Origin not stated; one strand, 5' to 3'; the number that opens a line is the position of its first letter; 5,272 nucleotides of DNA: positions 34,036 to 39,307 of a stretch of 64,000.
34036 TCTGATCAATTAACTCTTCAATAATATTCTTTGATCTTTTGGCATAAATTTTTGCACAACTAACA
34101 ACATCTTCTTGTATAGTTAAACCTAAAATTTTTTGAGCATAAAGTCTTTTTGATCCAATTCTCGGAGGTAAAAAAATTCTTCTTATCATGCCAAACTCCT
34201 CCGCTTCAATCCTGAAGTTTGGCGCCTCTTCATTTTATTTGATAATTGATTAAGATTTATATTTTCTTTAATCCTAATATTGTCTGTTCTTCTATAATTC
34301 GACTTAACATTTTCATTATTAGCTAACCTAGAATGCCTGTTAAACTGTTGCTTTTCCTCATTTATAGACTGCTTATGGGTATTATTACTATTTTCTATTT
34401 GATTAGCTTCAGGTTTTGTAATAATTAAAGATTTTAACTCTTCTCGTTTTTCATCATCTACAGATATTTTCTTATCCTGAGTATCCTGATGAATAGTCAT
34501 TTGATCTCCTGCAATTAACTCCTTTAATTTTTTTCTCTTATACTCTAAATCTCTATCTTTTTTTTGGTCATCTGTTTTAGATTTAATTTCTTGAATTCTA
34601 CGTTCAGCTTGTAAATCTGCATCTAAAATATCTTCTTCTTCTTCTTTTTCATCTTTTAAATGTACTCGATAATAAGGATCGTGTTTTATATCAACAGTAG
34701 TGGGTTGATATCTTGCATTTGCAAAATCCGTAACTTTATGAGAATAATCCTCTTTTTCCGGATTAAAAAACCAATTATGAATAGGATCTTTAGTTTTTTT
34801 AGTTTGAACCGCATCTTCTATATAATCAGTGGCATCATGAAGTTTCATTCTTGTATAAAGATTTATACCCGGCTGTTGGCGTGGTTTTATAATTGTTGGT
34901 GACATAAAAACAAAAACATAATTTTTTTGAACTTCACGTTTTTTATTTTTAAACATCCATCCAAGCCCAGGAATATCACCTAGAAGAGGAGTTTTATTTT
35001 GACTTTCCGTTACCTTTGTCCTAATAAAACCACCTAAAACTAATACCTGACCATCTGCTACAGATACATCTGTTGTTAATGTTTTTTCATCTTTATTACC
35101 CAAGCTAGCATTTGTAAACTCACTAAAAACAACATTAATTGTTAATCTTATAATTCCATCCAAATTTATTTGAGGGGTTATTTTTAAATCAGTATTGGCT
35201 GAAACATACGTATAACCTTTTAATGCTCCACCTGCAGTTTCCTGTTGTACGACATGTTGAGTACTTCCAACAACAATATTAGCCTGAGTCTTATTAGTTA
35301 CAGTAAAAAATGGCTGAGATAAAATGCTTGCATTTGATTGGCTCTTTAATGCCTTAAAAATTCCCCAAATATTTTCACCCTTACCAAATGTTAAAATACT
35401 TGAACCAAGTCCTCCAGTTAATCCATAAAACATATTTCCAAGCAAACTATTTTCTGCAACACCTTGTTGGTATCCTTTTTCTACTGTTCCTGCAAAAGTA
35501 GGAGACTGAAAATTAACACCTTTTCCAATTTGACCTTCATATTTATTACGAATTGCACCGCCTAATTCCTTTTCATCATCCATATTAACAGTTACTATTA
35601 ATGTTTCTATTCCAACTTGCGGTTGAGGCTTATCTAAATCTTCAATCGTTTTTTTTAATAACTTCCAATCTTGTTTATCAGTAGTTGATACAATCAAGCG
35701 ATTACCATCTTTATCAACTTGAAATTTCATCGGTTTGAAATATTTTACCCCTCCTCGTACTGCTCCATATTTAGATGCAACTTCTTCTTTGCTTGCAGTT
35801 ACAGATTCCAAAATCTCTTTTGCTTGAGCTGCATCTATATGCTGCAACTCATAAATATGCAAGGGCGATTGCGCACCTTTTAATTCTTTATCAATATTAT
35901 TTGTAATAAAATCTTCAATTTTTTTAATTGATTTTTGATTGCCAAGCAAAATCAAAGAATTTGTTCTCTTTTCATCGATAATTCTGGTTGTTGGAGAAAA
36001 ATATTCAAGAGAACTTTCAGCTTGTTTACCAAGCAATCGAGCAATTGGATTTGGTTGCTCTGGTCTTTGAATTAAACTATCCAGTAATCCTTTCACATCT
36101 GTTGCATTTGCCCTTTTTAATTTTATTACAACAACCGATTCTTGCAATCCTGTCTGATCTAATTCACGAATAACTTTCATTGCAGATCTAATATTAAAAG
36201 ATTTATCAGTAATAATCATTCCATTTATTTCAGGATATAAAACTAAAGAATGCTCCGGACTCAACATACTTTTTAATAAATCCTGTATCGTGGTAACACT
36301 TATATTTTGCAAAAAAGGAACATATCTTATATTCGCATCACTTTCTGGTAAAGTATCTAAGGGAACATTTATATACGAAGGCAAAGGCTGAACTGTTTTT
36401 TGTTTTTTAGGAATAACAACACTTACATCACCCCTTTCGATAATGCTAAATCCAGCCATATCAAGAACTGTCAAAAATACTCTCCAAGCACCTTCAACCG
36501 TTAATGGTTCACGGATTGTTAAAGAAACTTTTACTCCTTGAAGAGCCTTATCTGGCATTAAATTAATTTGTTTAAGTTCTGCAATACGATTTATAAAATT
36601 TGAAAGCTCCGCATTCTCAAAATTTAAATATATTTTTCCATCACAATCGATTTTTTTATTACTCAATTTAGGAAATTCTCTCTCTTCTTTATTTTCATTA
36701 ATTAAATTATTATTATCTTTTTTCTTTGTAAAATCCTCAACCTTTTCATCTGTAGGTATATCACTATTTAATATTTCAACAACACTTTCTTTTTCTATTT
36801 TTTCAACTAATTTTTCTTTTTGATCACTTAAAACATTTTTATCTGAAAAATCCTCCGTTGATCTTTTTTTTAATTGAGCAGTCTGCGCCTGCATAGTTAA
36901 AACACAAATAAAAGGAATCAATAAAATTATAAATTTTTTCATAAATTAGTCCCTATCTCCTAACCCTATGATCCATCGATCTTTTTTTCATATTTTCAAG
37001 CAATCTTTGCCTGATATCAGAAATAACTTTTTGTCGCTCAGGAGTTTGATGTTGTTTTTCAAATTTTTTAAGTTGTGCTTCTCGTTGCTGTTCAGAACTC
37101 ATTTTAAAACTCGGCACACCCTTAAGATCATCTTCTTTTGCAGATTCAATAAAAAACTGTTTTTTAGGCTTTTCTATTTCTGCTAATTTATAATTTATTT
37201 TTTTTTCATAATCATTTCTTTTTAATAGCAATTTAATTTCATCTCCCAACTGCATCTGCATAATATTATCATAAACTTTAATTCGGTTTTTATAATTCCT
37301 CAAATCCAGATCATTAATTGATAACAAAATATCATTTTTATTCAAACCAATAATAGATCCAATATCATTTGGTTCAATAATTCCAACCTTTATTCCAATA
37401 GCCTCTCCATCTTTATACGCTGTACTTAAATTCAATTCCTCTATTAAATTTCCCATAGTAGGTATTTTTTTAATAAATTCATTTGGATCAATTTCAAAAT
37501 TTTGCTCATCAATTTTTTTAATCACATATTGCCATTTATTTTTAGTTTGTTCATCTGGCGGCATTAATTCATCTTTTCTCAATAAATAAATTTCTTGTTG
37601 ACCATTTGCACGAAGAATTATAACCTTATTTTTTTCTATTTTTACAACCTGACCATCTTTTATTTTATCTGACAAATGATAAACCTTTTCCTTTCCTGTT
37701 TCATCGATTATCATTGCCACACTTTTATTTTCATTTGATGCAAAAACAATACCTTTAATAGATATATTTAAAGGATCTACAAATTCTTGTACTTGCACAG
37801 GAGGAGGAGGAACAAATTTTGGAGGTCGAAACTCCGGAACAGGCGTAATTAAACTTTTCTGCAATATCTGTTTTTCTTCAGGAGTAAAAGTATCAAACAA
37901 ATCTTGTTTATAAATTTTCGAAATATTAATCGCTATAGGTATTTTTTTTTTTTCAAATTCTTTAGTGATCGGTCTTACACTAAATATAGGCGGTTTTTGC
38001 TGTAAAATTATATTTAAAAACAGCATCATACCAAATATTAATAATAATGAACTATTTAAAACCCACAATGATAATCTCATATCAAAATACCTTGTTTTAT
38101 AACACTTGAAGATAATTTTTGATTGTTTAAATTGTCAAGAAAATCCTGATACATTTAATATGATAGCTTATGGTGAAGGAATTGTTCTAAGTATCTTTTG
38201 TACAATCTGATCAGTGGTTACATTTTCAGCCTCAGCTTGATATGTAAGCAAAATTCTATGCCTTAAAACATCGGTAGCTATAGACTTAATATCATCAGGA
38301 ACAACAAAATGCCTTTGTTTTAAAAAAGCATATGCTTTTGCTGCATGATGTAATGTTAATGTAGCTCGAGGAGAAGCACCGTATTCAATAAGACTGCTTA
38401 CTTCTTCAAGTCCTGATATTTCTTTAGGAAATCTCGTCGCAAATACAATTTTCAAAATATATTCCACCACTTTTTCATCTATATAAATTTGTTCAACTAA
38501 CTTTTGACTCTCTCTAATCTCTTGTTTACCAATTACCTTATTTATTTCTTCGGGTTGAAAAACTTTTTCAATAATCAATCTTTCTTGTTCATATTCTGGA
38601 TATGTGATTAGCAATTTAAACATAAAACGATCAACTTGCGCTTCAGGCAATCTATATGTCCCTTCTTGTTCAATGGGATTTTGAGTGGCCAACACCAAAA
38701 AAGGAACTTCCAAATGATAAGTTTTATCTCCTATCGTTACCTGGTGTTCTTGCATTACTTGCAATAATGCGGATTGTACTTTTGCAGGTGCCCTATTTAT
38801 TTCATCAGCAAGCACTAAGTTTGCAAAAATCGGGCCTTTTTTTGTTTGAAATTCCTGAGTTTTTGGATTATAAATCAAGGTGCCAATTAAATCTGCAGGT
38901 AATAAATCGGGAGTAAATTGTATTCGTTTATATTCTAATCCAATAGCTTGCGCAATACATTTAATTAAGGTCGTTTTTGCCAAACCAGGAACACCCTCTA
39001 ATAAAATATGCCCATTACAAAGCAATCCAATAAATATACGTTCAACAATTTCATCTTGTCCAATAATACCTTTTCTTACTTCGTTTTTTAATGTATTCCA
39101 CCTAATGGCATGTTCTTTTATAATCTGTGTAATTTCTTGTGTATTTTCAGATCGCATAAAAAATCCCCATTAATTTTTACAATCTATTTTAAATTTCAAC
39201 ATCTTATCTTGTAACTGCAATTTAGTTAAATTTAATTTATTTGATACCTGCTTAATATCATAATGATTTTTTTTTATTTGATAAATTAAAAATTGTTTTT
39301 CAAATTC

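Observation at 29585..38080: Dual-secretin envelope module: gspC-like, secretin, pilM/N fusion, pilO/gspM-like, second secretin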

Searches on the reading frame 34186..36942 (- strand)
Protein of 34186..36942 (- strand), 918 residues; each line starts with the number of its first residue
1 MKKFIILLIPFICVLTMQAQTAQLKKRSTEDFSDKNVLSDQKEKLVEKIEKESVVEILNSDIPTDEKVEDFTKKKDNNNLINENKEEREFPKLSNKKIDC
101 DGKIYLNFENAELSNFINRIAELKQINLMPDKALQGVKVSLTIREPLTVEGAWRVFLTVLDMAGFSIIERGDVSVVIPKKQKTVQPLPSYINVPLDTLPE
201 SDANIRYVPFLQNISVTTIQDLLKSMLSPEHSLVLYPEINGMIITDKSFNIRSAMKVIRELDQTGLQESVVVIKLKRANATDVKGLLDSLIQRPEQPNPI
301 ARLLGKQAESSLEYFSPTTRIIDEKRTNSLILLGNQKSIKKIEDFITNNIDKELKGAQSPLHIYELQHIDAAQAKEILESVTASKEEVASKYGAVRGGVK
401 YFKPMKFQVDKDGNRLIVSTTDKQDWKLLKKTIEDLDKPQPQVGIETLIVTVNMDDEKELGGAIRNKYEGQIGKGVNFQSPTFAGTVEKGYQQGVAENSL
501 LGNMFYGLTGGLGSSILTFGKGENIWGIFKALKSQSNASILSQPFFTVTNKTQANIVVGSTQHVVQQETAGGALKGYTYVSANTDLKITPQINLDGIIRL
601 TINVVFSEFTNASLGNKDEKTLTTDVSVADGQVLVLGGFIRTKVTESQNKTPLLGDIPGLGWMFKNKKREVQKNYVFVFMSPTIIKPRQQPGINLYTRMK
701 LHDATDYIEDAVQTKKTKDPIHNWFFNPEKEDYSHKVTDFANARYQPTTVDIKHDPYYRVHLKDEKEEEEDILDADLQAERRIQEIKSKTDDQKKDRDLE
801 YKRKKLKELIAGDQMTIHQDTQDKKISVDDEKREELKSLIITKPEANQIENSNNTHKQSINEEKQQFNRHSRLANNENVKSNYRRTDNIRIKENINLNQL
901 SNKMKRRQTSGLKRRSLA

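Call 3: search_protein_families(library=pfam, proteins=[window:34186-36942:-], max_evalue=0.01)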
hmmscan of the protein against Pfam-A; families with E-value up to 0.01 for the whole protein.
window:34186-36942:- (918 aa): 3 families
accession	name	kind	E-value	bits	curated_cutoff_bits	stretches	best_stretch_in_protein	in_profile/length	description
PF00263.26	Secretin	-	1.4e-35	122.8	27.5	1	531-686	1-169/169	Bacterial type II and III secretion system protein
PF03958.22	Secretin_N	-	1.4e-22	80.1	28.2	3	363-442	3-69/69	Bacterial type II/III secretion system short domain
PF21305.2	type_II_gspD_N0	-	9e-12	45.1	27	1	106-172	1-67/71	GspD-like, N0 domain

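Call 21: search_protein_families(library=ncbifam, proteins=[window:34186-36942:-], max_evalue=0.01)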
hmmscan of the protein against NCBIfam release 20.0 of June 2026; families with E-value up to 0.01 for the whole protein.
window:34186-36942:- (918 aa): 8 families
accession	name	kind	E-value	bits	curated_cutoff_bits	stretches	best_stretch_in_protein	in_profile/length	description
TIGR02517.1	type_II_gspD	equivalog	6.5e-93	312.2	351.35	1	106-689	1-594/600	type II secretion system secretin GspD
TIGR02515.1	IV_pilus_PilQ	subfamily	2e-44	152.3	284.35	2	364-686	102-428/428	type IV pilus secretin PilQ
NF010083.0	PRK13568.1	equivalog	9e-29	100.5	554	3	530-686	257-418/419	DNA uptake porin HofQ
TIGR02516.1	type_III_yscC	equivalog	3.1e-27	95.3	238.45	1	403-686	197-462/463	type III secretion system outer membrane ring subunit SctC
TIGR02519.1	pilus_MshL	equivalog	5e-23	81.5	250.2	1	424-685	17-290/290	pilus (MSHA type) biogenesis protein MshL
NF011873.0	PRK15346.1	equivalog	1.7e-16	60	524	1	529-672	333-481/499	EscC/YscC/HrcC family type III secretion system outer membrane ring protein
NF007851.2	PRK10560.1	exception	1.4e-15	57.1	598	2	539-686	258-410/412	DNA uptake porin HofQ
NF042912.1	Amuc_1098_fam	equivalog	4.2e-15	54.8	750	1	620-687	731-798/805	Amuc_1098 family type IV pilus outer membrane protein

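Call 40: search_solved_structures(query=window:34186-36942:-, max_evalue=0.00001)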
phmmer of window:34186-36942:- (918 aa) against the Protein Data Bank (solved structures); distinct sequences matched with E-value up to 0.00001: 23.
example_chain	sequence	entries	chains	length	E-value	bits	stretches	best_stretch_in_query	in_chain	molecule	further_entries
5wln_G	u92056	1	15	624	7.4e-38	133.5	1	106-687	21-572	Type II secretion system protein D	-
5wq8_A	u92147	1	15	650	7.3e-37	130.2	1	106-687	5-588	Type II secretion system protein D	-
5wq7_A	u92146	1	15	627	2.5e-36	128.5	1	106-687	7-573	Putative type II secretion system protein D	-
5wq9_A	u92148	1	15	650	4.2e-36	127.7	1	106-687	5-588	Type II secretion system protein D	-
5zdh_A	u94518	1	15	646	2.7e-35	125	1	106-687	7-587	Type II secretion system protein D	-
6i1y_A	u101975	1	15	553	1.8e-33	119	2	518-689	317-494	General secretion pathway protein GspD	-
6hcg_A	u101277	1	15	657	2.8e-33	118.4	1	106-690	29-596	Type II secretion system protein D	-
6i1x_A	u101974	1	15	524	2.1e-28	102.2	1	206-693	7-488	Type II secretion system protein D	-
9k8v_A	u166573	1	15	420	1.7e-22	82.7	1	526-687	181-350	General secretion pathway protein D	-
5w68_A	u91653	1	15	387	1.5e-19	73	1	374-687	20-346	Putative type II secretion protein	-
6w6m_A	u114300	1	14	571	1.8e-19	72.7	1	377-685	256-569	Type IV pilus secretin PilQ family protein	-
9x0w_A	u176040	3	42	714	2.8e-15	58.8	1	408-686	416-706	Fimbrial assembly protein PilQ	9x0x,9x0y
6ve2_A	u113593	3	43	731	3.1e-15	58.7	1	408-686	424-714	Fimbrial assembly protein PilQ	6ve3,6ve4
3jc8_Qa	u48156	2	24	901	2.9e-14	55.5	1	408-686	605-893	PilQ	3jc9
4ec5_A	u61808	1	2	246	2.4e-12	49.2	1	106-295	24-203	General secretion pathway protein D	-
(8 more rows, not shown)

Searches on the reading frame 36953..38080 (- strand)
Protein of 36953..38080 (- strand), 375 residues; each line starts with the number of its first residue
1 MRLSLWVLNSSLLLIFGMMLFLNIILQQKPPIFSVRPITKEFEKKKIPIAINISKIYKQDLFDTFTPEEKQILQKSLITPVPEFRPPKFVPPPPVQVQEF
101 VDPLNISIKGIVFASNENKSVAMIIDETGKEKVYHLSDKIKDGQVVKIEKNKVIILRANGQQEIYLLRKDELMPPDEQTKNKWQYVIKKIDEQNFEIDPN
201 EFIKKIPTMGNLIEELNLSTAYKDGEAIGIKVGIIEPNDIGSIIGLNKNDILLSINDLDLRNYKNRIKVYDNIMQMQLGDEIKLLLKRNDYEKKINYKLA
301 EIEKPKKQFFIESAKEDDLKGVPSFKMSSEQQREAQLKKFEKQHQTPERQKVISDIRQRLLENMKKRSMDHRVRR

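Call 3: search_protein_families(library=pfam, proteins=[window:36953-38080:-], max_evalue=0.01)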
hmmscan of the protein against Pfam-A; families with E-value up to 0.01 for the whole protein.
window:36953-38080:- (375 aa): 2 families
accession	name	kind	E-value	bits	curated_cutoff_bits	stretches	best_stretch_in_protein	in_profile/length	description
PF11356.14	T2SSC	-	8.2e-08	32.6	27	1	103-163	77-137/141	Type II secretion system protein C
PF13180.12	PDZ_2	-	0.0066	17.1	27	0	245-299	29-80/80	PDZ domain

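Call 21: search_protein_families(library=ncbifam, proteins=[window:36953-38080:-], max_evalue=0.01)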
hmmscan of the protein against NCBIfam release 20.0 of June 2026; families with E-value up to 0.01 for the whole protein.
window:36953-38080:- (375 aa): 5 families
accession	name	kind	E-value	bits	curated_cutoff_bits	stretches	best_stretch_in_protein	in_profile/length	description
NF041515.1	GspC_delta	equivalog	1.6e-22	80.7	150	1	51-298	56-309/311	type II secretion system protein GspC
TIGR01713.1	typeII_sec_gspC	equivalog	4.7e-19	69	101.6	1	90-297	67-257/259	type II secretion system protein GspC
NF041616.1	T2SS_C_SYNERG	exception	1e-05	25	200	1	215-298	214-294/296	type II secretion system protein GspC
TIGR02037.1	degP_htrA_DO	subfamily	4.6e-05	22.5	416.2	1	228-339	259-365/434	Do family serine endopeptidase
NF008147.1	PRK10898.1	equivalog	0.0024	17.1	408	1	224-301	275-349/352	outer membrane-stress sensor serine endopeptidase DegS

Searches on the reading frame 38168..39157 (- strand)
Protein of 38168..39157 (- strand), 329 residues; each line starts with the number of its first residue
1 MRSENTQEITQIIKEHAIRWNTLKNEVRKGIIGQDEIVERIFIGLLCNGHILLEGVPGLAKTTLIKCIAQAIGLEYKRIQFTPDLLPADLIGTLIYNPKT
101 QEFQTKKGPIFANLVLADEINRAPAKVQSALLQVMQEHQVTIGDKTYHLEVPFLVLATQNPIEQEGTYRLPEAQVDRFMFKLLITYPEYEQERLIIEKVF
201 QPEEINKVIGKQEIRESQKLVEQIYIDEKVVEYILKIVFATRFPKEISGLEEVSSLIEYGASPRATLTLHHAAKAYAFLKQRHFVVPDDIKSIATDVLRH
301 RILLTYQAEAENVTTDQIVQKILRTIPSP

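Call 3: search_protein_families(library=pfam, proteins=[window:38168-39157:-], max_evalue=0.01)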
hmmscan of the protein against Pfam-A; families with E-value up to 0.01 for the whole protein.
window:38168-39157:- (329 aa): 9 families
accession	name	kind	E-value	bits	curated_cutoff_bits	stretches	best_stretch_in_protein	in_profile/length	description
PF07726.17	AAA_3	-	7.9e-65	217.1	27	1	50-180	1-131/131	ATPase family associated with various cellular activities (AAA)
PF17863.7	AAA_lid_2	-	3.5e-24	84.7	22.7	1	254-322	6-74/74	AAA lid domain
PF20030.5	bpMoxR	-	7.7e-15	55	27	1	22-198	5-180/205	MoxR domain in the MoxR-vWA-beta-propeller ternary systems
PF07728.20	AAA_5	-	3.5e-14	53.4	22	1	50-178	1-139/139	AAA domain (dynein-related subfamily)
PF00493.29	MCM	-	1.2e-05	25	23.3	1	45-168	54-178/224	MCM P-loop domain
PF05496.18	RuvB_N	-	1.4e-05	25.3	27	1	49-142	34-115/159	Holliday junction DNA helicase RuvB P-loop domain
PF00004.35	AAA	-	5.6e-05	24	21.2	1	51-161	1-110/131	ATPase family associated with various cellular activities (AAA)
PF00158.32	Sigma54_activat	-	0.00071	19.7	20.2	1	115-164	97-147/168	Sigma-54 interaction domain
PF07724.20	AAA_2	-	0.0022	18.5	27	1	51-142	6-106/166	AAA domain (Cdc48 subfamily)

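Call 69: search_protein_families(library=ncbifam, proteins=[window:38168-39157:-], max_evalue=0.00001)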
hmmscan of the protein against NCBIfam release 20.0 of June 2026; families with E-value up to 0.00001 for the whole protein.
window:38168-39157:- (329 aa): 5 families
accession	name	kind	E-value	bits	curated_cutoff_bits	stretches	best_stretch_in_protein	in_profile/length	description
TIGR02031.1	BchD-ChlD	equivalog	2.6e-09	36.4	499.55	1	113-310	91-279/608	magnesium chelatase ATPase subunit D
NF047784.1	MadB_ATPase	equivalog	3.4e-08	33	475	0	114-209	141-230/298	MadB family AAA-type ATPase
TIGR00635.1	ruvB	equivalog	4.3e-06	26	299.05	1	49-142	31-112/305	Holliday junction branch migration DNA helicase RuvB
TIGR02442.1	Cob-chelat-sub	hypoth_equivalog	5.1e-06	25.2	779.45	1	118-306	134-314/641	putative cobaltochelatase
NF000868.0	PRK00080.1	equivalog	6.5e-06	25.3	282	0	29-142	25-133/330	Holliday junction branch migration DNA helicase RuvB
